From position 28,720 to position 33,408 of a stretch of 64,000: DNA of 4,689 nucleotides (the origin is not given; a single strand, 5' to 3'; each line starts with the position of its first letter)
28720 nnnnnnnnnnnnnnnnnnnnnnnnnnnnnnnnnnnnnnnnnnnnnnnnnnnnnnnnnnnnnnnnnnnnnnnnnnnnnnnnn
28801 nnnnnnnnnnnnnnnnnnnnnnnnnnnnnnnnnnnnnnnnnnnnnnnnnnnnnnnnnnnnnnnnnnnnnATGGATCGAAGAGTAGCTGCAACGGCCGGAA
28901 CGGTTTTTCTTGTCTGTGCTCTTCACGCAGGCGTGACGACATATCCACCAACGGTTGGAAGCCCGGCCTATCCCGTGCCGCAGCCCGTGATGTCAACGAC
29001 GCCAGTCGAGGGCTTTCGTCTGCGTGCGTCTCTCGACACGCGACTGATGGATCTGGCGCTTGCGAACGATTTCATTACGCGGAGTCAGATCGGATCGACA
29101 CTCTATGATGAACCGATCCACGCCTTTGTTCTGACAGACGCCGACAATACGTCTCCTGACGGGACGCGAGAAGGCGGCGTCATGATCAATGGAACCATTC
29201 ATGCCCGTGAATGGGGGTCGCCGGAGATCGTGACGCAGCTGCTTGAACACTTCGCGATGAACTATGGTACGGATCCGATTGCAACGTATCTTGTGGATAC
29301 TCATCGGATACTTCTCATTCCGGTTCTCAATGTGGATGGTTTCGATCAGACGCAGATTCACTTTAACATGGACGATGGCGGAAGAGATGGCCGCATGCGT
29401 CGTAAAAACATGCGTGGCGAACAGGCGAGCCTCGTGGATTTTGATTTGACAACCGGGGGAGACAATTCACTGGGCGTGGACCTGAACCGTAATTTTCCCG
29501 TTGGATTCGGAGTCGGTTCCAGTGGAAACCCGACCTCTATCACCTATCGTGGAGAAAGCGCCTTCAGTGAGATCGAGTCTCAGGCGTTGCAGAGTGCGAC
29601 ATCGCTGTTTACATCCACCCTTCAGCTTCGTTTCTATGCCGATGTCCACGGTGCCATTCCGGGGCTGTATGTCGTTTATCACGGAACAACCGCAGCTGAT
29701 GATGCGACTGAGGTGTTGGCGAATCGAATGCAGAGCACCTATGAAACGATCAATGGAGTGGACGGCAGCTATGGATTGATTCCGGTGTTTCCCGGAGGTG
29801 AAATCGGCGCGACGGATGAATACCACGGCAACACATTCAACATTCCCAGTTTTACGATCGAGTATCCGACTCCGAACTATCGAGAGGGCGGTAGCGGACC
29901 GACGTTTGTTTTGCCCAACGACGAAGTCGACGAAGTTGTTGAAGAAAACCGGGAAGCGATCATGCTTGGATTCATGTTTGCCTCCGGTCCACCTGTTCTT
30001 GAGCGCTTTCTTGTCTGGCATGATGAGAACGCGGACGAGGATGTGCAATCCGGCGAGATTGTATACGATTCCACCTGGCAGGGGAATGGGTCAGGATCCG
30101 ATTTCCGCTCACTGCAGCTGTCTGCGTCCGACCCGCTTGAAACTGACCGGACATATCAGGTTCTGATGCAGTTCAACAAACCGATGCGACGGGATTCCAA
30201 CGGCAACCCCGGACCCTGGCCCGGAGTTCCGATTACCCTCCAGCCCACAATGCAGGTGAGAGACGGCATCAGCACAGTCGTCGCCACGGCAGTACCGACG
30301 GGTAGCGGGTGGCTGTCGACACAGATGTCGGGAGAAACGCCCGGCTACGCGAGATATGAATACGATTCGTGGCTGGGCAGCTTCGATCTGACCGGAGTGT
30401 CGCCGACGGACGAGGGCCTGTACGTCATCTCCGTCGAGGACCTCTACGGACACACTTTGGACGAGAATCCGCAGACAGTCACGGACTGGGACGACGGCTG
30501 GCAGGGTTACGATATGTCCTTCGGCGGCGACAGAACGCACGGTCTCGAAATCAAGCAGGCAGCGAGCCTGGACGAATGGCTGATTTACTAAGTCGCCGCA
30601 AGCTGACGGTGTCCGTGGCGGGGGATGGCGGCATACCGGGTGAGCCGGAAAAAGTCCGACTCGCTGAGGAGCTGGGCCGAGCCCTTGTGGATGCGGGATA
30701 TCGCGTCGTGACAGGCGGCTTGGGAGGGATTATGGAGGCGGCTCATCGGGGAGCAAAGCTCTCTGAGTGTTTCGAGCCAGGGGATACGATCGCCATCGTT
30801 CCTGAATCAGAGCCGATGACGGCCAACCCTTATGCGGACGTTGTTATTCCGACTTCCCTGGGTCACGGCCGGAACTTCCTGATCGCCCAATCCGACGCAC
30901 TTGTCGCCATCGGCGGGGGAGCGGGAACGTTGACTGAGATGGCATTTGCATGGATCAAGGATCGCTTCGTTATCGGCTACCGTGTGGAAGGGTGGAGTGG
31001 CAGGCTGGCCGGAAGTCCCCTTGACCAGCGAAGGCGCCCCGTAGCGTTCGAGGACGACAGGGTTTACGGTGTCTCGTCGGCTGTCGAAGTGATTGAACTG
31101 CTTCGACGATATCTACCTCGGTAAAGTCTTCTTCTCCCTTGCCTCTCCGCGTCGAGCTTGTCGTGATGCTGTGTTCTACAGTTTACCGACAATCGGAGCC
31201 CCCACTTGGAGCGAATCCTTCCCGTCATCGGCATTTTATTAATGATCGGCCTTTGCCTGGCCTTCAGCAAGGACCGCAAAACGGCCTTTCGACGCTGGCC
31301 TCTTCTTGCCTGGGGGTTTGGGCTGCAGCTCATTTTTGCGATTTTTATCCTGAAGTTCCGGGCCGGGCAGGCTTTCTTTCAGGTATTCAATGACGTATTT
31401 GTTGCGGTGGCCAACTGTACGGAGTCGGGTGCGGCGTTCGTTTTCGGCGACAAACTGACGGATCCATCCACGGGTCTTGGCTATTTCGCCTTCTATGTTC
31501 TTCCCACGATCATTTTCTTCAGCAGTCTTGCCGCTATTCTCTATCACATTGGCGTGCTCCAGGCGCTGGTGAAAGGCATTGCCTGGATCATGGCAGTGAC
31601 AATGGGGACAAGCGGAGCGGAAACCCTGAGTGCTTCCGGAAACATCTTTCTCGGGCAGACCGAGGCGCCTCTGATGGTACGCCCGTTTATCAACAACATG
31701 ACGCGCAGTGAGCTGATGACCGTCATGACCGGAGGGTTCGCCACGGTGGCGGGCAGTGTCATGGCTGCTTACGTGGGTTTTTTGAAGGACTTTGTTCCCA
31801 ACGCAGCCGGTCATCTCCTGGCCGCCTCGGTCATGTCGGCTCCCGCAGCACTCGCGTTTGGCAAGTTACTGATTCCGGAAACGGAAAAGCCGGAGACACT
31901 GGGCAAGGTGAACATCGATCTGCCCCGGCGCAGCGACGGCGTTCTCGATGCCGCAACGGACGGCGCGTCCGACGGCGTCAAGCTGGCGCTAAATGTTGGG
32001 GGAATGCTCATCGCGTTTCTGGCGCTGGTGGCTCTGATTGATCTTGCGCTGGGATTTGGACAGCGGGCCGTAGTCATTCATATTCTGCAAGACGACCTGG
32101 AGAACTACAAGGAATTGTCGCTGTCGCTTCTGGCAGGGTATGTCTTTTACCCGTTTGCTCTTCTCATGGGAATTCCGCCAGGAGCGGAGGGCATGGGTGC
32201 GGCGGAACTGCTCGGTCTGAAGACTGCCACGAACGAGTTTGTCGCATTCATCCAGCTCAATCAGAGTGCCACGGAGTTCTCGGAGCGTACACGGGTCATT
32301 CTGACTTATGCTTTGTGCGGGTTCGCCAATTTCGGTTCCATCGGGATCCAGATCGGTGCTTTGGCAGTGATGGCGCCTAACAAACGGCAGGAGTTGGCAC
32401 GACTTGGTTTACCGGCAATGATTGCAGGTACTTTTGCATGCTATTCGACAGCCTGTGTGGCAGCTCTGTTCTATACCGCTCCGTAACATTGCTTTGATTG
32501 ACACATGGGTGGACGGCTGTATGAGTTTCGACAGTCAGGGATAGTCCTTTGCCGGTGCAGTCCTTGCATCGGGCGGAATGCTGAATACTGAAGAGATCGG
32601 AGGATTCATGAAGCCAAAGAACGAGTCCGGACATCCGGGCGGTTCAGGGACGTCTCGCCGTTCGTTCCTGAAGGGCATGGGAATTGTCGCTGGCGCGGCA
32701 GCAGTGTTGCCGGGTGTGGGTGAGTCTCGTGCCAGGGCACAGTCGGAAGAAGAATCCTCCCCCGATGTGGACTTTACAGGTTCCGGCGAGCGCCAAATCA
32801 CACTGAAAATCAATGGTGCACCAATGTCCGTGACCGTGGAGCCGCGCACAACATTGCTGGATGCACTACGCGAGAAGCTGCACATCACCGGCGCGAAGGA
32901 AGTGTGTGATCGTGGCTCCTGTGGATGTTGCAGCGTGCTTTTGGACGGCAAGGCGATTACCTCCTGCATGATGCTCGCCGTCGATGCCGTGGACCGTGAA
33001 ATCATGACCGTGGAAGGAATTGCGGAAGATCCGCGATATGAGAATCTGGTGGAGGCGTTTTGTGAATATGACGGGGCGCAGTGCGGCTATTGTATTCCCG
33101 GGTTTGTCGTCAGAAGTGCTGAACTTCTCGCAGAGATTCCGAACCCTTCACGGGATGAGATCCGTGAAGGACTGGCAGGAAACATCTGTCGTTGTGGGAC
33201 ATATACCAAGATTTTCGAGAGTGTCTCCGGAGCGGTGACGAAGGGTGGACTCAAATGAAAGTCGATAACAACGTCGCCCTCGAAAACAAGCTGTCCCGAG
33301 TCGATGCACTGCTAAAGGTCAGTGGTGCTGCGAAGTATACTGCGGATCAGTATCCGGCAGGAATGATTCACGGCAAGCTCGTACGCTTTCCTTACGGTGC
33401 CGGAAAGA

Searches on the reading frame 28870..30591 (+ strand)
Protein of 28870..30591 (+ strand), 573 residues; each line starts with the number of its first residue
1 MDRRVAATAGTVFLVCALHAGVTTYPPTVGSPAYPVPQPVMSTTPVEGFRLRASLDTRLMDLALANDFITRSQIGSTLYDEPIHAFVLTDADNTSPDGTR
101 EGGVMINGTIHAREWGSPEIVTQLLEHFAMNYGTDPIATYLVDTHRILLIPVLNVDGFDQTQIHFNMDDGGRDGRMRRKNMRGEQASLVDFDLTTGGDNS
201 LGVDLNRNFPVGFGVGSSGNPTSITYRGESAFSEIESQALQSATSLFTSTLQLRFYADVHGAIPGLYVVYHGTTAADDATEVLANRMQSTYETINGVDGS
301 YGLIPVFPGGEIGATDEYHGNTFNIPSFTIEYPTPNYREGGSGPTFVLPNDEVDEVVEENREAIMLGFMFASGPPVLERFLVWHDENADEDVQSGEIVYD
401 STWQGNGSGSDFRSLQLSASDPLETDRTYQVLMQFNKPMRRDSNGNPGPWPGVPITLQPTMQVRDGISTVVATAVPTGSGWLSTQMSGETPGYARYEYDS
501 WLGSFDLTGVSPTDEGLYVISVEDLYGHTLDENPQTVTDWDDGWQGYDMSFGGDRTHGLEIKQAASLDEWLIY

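Call 10: search_protein_families(library=pfam, proteins=[window:28870-30591:+], max_evalue=0.00001)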
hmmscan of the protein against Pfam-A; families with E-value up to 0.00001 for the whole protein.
window:28870-30591:+ (573 aa): 1 family
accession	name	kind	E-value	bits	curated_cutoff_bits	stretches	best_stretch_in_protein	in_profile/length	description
PF00246.29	Peptidase_M14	-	1.8e-38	133.3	21.6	1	67-363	14-286/286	Zinc carboxypeptidase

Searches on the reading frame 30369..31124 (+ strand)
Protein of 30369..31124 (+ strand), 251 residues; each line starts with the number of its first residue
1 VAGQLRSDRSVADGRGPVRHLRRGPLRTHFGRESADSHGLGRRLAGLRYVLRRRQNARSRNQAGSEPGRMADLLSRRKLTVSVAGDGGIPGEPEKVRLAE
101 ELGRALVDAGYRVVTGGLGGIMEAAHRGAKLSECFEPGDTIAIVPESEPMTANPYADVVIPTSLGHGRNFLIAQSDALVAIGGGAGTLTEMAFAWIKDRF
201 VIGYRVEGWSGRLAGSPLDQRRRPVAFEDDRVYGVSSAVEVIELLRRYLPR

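Call 84: search_protein_families(library=pfam, proteins=[window:30369-31124:+], max_evalue=0.001)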
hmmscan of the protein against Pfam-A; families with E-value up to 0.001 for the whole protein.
window:30369-31124:+ (251 aa): 2 families
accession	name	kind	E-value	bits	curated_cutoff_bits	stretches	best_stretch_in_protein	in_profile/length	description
PF18306.6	LDcluster4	-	1.7e-26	93.1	26.3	1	78-205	1-124/151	SLOG cluster4 family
PF03641.19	Lysine_decarbox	-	0.00098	19.8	27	0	140-192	15-70/131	Possible lysine decarboxylase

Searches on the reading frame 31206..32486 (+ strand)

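Call 10: search_protein_families(library=pfam, proteins=[window:31206-32486:+], max_evalue=0.00001)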
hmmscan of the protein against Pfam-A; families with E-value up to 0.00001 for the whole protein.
window:31206-32486:+ (426 aa): 3 families
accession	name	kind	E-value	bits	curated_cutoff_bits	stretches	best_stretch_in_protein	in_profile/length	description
PF07662.18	Nucleos_tra2_C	-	1.4e-70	237.8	32.3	1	203-419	1-212/213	Na+ dependent nucleoside transporter C-terminus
PF07670.19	Gate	-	5.6e-19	69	29.6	1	96-194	2-102/104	Nucleoside recognition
PF01773.25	Nucleos_tra2_N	-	8.3e-19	68.3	27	1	8-82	1-73/74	Na+ dependent nucleoside transporter N-terminus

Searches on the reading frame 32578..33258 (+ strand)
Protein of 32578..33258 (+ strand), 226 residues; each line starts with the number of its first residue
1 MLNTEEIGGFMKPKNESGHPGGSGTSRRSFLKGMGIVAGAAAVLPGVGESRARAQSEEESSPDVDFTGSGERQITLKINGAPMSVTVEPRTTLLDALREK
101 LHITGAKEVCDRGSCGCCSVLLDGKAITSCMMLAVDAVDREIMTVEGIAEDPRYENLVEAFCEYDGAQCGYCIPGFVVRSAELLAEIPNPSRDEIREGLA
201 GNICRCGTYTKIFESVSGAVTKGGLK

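Call 10: search_protein_families(library=pfam, proteins=[window:32578-33258:+], max_evalue=0.00001)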
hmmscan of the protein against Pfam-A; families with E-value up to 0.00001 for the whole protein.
window:32578-33258:+ (226 aa): 2 families
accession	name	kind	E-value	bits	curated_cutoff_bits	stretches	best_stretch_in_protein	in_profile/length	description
PF01799.25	Fer2_2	-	1.2e-24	86.7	30.3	1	144-216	1-74/75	[2Fe-2S] binding domain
PF00111.32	Fer2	-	2.6e-06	27.7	21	1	77-129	2-54/77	2Fe-2S iron-sulfur cluster binding domain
